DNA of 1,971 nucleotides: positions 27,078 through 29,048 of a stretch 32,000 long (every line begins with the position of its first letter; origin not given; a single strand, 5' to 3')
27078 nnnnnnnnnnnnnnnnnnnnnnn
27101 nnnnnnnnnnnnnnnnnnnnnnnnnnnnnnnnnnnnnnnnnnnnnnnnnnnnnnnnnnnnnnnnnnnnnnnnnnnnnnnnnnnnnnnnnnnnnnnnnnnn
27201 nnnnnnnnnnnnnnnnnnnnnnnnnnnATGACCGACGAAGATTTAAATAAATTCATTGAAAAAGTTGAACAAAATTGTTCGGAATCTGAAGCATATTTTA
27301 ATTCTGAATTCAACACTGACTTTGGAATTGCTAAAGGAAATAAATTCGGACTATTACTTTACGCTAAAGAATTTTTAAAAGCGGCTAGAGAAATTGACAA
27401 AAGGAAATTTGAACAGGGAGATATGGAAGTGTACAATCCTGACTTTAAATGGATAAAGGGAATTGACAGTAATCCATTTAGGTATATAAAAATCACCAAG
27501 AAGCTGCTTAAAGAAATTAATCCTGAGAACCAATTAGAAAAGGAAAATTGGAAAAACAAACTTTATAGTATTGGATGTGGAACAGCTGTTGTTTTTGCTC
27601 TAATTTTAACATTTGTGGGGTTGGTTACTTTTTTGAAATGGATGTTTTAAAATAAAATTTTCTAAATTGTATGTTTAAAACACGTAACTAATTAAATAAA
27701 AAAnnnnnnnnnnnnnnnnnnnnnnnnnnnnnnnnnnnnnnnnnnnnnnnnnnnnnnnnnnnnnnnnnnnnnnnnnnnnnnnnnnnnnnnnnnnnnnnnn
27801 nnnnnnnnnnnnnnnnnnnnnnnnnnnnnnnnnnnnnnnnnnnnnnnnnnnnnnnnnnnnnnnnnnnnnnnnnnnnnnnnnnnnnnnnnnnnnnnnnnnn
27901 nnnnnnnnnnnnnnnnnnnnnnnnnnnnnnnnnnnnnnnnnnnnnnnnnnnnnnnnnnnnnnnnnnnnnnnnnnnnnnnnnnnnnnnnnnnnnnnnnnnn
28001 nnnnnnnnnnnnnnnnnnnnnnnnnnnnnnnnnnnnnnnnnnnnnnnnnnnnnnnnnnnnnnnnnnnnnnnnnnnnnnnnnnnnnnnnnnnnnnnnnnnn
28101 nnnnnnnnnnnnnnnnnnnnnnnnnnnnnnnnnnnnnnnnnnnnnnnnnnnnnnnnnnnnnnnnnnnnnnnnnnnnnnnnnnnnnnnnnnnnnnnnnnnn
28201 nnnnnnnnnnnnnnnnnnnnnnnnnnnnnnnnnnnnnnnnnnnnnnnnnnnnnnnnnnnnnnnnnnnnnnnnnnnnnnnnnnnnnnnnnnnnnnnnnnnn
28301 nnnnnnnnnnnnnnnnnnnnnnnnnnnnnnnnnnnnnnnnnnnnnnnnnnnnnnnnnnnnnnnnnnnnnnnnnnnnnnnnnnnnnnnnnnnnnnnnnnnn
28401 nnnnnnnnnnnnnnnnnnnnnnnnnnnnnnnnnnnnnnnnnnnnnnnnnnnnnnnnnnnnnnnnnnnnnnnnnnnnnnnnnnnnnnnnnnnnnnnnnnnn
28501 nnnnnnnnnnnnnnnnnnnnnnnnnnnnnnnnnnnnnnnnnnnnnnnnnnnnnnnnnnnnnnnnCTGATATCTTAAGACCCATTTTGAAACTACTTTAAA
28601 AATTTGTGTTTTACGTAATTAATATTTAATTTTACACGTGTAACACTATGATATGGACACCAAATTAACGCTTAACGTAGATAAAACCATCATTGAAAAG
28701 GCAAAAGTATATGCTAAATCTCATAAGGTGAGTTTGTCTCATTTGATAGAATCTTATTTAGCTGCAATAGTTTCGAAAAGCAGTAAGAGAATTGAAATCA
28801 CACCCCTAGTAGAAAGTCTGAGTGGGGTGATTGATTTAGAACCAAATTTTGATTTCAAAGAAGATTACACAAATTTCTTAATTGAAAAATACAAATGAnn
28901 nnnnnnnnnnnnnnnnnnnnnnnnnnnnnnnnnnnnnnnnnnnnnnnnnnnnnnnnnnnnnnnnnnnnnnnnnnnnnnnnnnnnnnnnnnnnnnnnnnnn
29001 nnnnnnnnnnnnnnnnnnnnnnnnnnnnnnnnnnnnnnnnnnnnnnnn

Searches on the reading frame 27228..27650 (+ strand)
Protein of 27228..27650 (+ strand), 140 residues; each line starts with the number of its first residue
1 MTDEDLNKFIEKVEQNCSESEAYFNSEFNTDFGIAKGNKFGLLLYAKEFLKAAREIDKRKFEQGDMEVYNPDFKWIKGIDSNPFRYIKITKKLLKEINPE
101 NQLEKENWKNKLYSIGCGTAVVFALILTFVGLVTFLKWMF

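Call 16: find_encoding_contigs(protein=window:27228-27650:+, flank=10000, max_places=10)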
Protein window:27228-27650:+ (140 aa): 21 contigs read that carry it; 10 places shown.
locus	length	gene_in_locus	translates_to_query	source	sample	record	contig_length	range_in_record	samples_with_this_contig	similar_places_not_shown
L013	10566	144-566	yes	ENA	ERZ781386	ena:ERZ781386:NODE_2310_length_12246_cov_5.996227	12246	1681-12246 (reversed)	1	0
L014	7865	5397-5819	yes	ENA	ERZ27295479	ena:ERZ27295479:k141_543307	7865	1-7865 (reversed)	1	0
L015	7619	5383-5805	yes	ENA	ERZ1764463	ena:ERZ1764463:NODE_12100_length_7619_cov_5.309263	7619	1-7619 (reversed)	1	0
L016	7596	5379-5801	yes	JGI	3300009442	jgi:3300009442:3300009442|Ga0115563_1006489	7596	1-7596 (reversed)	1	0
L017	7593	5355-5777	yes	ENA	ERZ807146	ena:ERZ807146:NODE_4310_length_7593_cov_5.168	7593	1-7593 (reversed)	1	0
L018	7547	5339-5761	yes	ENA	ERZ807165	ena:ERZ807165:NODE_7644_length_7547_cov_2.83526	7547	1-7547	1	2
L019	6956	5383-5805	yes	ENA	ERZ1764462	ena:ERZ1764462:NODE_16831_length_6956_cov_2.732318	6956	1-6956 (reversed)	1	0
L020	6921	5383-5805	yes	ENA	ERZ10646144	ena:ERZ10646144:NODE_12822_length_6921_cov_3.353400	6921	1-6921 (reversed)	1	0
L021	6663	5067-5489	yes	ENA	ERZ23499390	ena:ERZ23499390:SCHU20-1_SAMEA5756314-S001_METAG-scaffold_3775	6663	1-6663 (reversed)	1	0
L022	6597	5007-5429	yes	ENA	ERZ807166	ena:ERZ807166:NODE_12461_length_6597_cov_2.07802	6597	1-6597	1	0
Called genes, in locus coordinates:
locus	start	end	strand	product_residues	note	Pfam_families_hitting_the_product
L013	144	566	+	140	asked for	-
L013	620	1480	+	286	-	-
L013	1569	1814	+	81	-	PF19891:DUF6364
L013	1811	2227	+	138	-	PF01850:PIN, PF13470:PIN_3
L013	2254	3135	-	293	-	PF00071:Ras, PF00350:Dynamin_N (faint), PF01926:MMR_HSR1, PF02421:FeoB_N, PF03193:RsgA_GTPase (faint), PF00009:GTP_EFTU, PF07650:KH_2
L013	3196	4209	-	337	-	PF00316:FBPase, PF18913:FBPase_C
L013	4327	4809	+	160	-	PF13420:Acetyltransf_4 (weak), PF00583:Acetyltransf_1, PF13673:Acetyltransf_10, PF13508:Acetyltransf_7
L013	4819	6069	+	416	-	PF00696:AA_kinase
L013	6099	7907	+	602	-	PF19576:Acyltransf_2, PF01553:Acyltransferase, PF13444:Acetyltransf_5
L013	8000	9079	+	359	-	PF02661:Fic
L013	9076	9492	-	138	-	PF01451:LMWPc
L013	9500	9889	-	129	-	PF00903:Glyoxalase (weak)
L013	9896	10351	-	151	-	PF08818:DUF1801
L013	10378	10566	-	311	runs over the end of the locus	PF00389:2-Hacid_dh, PF02826:2-Hacid_dh_C, PF02737:3HCDH_N (faint)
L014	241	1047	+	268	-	-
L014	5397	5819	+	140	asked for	-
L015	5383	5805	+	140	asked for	-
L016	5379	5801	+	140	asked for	-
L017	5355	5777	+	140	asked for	-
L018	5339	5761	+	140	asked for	-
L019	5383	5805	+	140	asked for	-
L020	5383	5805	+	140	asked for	-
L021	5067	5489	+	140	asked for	-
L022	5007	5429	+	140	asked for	-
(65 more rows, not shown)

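Call 24: search_protein_families(library=pfam, proteins=[window:27228-27650:+], max_evalue=0.01)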
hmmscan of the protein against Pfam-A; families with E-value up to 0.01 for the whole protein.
window:27228-27650:+ (140 aa): 0 families

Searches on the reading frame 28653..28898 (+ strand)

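Call 24: search_protein_families(library=pfam, proteins=[window:28653-28898:+], max_evalue=0.01)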
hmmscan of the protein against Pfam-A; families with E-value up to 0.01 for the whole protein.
window:28653-28898:+ (81 aa): 1 family
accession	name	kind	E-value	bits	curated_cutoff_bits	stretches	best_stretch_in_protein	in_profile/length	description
PF19891.5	DUF6364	-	9.4e-26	90.5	27.3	1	1-80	1-70/70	Family of unknown function (DUF6364)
